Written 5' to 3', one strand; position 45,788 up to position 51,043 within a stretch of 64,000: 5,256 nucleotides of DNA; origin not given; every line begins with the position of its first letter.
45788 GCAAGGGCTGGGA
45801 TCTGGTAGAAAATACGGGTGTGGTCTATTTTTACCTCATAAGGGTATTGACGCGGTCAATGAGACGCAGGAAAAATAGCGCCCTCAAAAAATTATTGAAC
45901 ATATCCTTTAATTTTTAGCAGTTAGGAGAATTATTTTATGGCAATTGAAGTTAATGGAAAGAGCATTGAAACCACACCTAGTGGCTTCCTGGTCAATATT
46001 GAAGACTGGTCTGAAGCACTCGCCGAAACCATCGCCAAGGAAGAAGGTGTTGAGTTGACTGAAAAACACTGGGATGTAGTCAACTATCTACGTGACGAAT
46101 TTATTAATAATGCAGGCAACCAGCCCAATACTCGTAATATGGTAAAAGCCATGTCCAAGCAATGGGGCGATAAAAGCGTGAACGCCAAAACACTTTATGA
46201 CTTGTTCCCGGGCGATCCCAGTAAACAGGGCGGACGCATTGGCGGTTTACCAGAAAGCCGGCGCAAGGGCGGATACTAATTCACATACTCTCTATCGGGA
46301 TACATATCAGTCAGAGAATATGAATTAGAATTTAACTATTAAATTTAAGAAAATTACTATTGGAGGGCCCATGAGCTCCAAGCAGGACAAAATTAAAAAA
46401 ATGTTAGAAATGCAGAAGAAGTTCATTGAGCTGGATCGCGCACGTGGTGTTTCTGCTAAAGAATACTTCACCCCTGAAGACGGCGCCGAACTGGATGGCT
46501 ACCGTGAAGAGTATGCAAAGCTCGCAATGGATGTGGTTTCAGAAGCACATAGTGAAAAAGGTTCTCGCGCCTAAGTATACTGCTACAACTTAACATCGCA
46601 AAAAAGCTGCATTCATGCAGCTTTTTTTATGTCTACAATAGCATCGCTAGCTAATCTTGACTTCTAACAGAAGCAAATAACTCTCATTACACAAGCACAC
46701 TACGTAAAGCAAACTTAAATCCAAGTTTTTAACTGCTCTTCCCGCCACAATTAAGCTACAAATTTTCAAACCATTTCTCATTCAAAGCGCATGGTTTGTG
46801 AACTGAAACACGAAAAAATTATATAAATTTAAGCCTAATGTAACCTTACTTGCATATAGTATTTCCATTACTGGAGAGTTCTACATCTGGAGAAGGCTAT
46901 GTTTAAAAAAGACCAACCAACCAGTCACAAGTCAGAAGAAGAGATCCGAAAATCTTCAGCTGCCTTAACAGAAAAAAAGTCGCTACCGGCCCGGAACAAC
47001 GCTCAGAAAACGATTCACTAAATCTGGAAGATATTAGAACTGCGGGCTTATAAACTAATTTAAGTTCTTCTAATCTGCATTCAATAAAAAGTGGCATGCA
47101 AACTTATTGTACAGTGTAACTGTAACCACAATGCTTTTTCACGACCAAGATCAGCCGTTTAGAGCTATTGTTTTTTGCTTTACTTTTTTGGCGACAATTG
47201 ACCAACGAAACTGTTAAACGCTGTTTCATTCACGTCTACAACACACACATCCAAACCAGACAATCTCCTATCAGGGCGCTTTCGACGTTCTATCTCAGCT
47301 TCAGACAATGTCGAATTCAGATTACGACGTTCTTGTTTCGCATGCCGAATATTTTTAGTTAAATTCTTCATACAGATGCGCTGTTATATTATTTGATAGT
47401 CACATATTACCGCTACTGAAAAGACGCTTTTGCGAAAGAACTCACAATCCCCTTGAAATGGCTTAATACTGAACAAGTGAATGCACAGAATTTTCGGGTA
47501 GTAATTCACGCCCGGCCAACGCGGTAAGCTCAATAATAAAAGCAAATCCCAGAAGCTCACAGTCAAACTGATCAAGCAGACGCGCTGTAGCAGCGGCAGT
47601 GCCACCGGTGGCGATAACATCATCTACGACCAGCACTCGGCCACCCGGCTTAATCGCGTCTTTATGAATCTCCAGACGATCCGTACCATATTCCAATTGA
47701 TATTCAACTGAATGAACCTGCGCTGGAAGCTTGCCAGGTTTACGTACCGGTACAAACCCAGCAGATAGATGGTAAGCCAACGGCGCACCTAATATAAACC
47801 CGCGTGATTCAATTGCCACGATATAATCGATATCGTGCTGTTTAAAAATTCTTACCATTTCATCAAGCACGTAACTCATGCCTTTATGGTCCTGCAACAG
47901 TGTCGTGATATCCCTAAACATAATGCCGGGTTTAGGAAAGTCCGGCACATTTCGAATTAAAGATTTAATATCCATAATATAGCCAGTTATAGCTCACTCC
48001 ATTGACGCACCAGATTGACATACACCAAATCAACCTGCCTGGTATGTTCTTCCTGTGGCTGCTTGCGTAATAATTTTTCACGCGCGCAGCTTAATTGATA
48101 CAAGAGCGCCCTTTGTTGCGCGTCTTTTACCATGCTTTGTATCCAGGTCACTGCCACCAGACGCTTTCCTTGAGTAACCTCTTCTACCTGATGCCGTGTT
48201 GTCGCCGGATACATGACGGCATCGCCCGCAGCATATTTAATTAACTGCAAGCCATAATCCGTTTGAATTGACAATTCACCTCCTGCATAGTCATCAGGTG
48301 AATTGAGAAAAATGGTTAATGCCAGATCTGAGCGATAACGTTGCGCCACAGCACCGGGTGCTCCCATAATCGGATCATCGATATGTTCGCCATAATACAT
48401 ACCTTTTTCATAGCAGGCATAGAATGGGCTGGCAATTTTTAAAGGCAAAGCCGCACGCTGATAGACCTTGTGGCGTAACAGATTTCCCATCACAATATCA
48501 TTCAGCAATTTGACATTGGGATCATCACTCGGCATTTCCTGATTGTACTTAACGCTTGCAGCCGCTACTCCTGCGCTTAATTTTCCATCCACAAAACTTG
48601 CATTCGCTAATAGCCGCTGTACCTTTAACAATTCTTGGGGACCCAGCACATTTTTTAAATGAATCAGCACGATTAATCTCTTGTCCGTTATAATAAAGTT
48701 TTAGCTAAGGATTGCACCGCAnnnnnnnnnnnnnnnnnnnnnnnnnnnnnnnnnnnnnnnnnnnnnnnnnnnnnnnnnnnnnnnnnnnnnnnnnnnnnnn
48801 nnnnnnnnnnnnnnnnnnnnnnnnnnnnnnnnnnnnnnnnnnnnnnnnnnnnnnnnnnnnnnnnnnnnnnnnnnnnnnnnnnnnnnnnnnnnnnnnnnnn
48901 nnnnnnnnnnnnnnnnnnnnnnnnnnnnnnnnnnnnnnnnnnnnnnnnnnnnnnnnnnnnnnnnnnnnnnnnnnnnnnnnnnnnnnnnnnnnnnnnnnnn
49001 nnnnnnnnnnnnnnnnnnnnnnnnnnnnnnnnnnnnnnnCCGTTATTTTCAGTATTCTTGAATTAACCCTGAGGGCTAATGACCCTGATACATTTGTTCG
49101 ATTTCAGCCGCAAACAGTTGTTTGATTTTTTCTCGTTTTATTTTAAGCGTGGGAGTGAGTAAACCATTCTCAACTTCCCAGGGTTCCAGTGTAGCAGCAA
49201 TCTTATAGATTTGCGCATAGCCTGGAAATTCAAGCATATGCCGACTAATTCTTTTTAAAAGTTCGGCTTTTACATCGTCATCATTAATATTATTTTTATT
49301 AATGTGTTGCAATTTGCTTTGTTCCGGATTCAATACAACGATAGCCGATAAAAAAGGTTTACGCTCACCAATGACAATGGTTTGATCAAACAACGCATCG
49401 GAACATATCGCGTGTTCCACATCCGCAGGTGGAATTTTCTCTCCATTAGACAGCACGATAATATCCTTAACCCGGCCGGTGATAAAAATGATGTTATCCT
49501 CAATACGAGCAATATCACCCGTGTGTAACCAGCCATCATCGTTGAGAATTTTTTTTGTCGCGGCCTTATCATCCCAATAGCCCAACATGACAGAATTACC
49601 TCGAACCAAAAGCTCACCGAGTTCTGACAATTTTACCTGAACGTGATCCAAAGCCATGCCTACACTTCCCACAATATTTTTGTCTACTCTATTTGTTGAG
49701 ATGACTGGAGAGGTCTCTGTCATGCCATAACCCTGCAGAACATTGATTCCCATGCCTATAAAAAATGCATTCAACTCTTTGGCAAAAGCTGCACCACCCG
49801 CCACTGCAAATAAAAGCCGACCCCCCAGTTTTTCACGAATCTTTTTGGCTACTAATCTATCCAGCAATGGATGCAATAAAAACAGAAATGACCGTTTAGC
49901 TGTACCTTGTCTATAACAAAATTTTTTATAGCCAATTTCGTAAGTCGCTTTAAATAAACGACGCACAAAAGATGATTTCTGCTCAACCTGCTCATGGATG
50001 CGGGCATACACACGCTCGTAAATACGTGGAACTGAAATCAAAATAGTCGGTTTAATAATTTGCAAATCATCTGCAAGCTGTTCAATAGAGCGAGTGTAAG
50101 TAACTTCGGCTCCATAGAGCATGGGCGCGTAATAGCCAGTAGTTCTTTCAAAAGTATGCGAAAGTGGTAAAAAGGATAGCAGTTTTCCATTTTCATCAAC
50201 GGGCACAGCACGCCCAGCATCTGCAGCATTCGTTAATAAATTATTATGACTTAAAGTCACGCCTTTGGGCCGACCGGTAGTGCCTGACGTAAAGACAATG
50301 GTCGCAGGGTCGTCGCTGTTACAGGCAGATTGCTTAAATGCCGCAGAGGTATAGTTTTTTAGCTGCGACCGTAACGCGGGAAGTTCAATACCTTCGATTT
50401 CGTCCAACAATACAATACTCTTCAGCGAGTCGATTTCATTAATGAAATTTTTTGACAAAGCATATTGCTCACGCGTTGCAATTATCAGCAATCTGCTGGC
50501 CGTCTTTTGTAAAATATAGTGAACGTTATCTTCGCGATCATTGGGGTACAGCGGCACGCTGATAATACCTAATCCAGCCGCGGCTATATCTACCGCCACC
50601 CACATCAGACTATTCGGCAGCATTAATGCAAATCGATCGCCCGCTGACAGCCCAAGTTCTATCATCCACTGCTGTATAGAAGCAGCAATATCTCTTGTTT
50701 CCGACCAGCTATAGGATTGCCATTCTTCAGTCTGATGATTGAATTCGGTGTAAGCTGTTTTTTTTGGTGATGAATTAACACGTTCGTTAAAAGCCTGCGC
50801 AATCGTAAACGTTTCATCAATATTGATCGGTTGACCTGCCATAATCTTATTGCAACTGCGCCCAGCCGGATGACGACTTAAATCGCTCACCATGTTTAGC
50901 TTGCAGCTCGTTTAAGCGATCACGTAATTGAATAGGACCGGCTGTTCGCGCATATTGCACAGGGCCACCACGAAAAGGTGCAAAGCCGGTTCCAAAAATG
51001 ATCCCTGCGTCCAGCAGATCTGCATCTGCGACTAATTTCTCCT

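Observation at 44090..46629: Compact five-gene operon divergent from dsrA: TauD-like dioxygenase, 64-aa protein, orphan Cas6/Cmx6-like RAMP, cysteine-less DsrC paralogue, 67-aa protein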

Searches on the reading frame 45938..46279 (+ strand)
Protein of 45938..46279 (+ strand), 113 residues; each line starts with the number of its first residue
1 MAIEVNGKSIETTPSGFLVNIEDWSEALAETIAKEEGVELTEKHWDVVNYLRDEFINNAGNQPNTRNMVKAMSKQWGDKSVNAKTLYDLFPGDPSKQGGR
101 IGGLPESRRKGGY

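Call 3: search_protein_families(library=pfam, proteins=[window:45938-46279:+], max_evalue=1)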
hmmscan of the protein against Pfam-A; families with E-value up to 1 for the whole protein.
window:45938-46279:+ (113 aa): 4 families
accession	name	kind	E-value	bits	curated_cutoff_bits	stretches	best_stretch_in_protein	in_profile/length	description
PF04358.19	DsrC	-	6.3e-35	120.3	24.9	1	4-106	1-102/107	DsrC like protein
PF23986.1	Pam3_gp59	-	0.0062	17.3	27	1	33-55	42-64/76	Phage Pam3 gp59 related protein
PF20769.2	YPEB_N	-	0.027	14.8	27.3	1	15-55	75-113/136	YpeB N-terminal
PF09462.15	Mus7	-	0.2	10.9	23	1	18-84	221-291/613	Mus7/MMS22 family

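Call 4: search_protein_families(library=ncbifam, proteins=[window:45938-46279:+], max_evalue=1)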
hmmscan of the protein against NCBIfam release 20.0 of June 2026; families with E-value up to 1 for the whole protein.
window:45938-46279:+ (113 aa): 2 families
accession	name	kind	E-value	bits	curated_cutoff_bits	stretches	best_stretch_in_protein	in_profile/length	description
TIGR03342.1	dsrC_tusE_dsvC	subfamily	8.5e-30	103.3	53.5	1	3-106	1-103/108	TusE/DsrC/DsvC family sulfur relay protein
NF008562.0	PRK11508.1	equivalog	5.7e-27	94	191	1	5-106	4-104/109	sulfurtransferase TusE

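Call 33: search_solved_structures(query=window:45938-46279:+, max_evalue=0.001, show_alignments=2)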
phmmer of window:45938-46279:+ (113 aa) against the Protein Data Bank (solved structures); distinct sequences matched with E-value up to 0.001: 8.
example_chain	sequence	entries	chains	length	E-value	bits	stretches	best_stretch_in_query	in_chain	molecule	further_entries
1yx3_A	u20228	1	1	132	2.2e-23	86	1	3-106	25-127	hypothetical protein DsrC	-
1sau_A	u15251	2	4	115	2.3e-18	69.9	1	3-106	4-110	sulfite reductase, desulfoviridin-type subunit gamma | sulfite reductase, desulfoviridin-type subunit gamma (dsvC)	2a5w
2xsj_C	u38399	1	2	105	3.4e-14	56.4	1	3-106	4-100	SULFUR RELAY PROTEIN, TUSE/DSRC/DSVC FAMILY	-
1ji8_A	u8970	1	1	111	3e-11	46.9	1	4-106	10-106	dissimilatory siroheme-sulfite reductase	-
2v4j_C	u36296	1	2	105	9e-11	45.4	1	4-106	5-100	SULFITE REDUCTASE, DISSIMILATORY-TYPE SUBUNIT GAMMA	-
7syb_A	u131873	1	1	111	1.3e-06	32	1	9-106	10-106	Sulfurtransferase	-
3or2_C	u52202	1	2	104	1.4e-06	31.9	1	3-106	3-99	Sulfite redcutase subunit gama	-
3or1_C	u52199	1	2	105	2.2e-06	31.2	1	3-106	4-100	Sulfite reductase gama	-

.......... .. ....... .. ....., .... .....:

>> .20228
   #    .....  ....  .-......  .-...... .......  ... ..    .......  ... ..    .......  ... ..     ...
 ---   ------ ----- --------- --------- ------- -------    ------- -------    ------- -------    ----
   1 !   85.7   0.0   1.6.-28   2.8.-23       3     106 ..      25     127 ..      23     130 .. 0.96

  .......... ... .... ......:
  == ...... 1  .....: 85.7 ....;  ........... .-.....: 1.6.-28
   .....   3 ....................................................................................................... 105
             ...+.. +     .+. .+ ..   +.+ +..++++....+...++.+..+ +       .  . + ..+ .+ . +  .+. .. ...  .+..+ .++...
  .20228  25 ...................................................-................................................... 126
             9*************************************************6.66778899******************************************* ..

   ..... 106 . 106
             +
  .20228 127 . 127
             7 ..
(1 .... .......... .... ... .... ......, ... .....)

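Call 98: search_protein_families(library=padloc, proteins=[window:45938-46279:+], max_evalue=0.01)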
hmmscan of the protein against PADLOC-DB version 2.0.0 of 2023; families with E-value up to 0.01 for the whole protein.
window:45938-46279:+ (113 aa): 0 families

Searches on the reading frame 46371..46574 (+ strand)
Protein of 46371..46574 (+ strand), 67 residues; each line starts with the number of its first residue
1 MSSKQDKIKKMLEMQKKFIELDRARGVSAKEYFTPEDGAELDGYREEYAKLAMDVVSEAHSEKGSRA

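Call 3: search_protein_families(library=pfam, proteins=[window:46371-46574:+], max_evalue=1)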
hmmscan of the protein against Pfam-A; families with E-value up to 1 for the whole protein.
window:46371-46574:+ (67 aa): 0 families

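Call 4: search_protein_families(library=ncbifam, proteins=[window:46371-46574:+], max_evalue=1)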
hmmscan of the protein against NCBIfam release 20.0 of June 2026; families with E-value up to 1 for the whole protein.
window:46371-46574:+ (67 aa): 1 family
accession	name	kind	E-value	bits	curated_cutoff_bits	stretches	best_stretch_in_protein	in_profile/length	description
TIGR03282.1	methan_mark_13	equivalog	0.015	14.4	268.4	1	5-58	138-187/352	Ni-sirohydrochlorin a,c-diamide reductive cyclase catalytic subunit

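Call 96: search_solved_structures(query=A2, max_evalue=10)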
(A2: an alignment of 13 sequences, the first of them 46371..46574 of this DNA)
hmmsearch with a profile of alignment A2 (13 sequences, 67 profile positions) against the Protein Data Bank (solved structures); distinct sequences matched with E-value up to 10: 1.
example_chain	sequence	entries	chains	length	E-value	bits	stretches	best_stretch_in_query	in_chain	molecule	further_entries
4bwd_A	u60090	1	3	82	0.27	14.8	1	2-49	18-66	SHORT COILED-COIL PROTEIN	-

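Call 98: search_protein_families(library=padloc, proteins=[window:46371-46574:+], max_evalue=0.01)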
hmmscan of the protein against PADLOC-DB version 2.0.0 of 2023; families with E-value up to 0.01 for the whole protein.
window:46371-46574:+ (67 aa): 0 families

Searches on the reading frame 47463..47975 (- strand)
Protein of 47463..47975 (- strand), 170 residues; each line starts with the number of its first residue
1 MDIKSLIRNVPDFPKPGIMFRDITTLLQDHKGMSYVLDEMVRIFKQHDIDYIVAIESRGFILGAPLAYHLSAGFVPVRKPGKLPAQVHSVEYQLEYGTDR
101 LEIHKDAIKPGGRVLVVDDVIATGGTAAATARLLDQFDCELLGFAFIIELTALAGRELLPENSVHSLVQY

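Call 99: search_protein_families(library=pfam, proteins=[window:47463-47975:-], max_evalue=0.00001)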
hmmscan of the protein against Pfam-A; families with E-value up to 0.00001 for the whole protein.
window:47463-47975:- (170 aa): 1 family
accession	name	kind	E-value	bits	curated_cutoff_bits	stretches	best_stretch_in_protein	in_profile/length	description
PF00156.33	Pribosyltran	-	2.7e-14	53.2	26.3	1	47-149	28-125/158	Phosphoribosyl transferase domain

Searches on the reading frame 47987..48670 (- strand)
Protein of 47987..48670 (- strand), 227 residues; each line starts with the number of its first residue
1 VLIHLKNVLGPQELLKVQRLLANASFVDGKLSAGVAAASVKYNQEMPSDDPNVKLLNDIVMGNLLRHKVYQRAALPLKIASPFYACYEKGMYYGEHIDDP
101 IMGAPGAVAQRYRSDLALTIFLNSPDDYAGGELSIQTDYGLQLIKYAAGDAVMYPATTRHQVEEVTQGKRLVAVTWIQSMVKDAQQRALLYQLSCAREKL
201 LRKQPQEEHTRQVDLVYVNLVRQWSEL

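Call 30: search_protein_families(library=pfam, proteins=[window:47987-48670:-], max_evalue=0.1)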
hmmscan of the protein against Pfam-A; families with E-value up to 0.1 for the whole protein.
window:47987-48670:- (227 aa): 4 families
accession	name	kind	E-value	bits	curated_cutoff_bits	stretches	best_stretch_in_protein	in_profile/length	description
PF13640.12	2OG-FeII_Oxy_3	-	3.5e-13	50.8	27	1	84-178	3-98/98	2OG-Fe(II) oxygenase superfamily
PF18331.6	PKHD_C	-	2.4e-05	24.7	22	1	185-226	2-43/43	PKHD-type hydroxylase C-terminal domain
PF07883.17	Cupin_2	-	0.059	13.5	27.2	0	141-168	35-62/70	Cupin domain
PF02843.22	GARS_C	-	0.093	13.5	34.8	0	150-188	32-71/92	Phosphoribosylglycinamide synthetase, C domain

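Call 77: search_protein_families(library=ncbifam, proteins=[window:47987-48670:-], max_evalue=0.1)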
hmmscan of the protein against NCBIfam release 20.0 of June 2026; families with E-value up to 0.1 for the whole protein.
window:47987-48670:- (227 aa): 4 families
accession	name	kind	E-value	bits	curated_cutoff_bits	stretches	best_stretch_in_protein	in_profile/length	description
NF003975.0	PRK05467.1-4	equivalog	8e-71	238.1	180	1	1-226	1-225/226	Fe2+-dependent dioxygenase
NF003974.0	PRK05467.1-3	equivalog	6.4e-68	228.5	143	1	1-226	1-221/221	Fe2+-dependent dioxygenase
NF003973.0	PRK05467.1-2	equivalog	2.7e-56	190.7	336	1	1-226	1-226/227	Fe2+-dependent dioxygenase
NF003972.0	PRK05467.1-1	equivalog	6.1e-46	156.6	399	1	1-227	1-225/225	PKHD-type hydroxylase YbiX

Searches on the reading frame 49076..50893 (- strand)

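Call 99: search_protein_families(library=pfam, proteins=[window:49076-50893:-], max_evalue=0.00001)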
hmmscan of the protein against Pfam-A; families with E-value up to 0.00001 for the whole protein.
window:49076-50893:- (605 aa): 2 families
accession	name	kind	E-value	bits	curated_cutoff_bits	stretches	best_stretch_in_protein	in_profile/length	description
PF00501.34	AMP-binding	-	6.2e-71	239.7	29.9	1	35-440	1-384/384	AMP-binding enzyme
PF23562.2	AMP-binding_C_3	-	1.1e-14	55.4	20.8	1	477-603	2-121/124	AMP-binding enzyme C-terminal domain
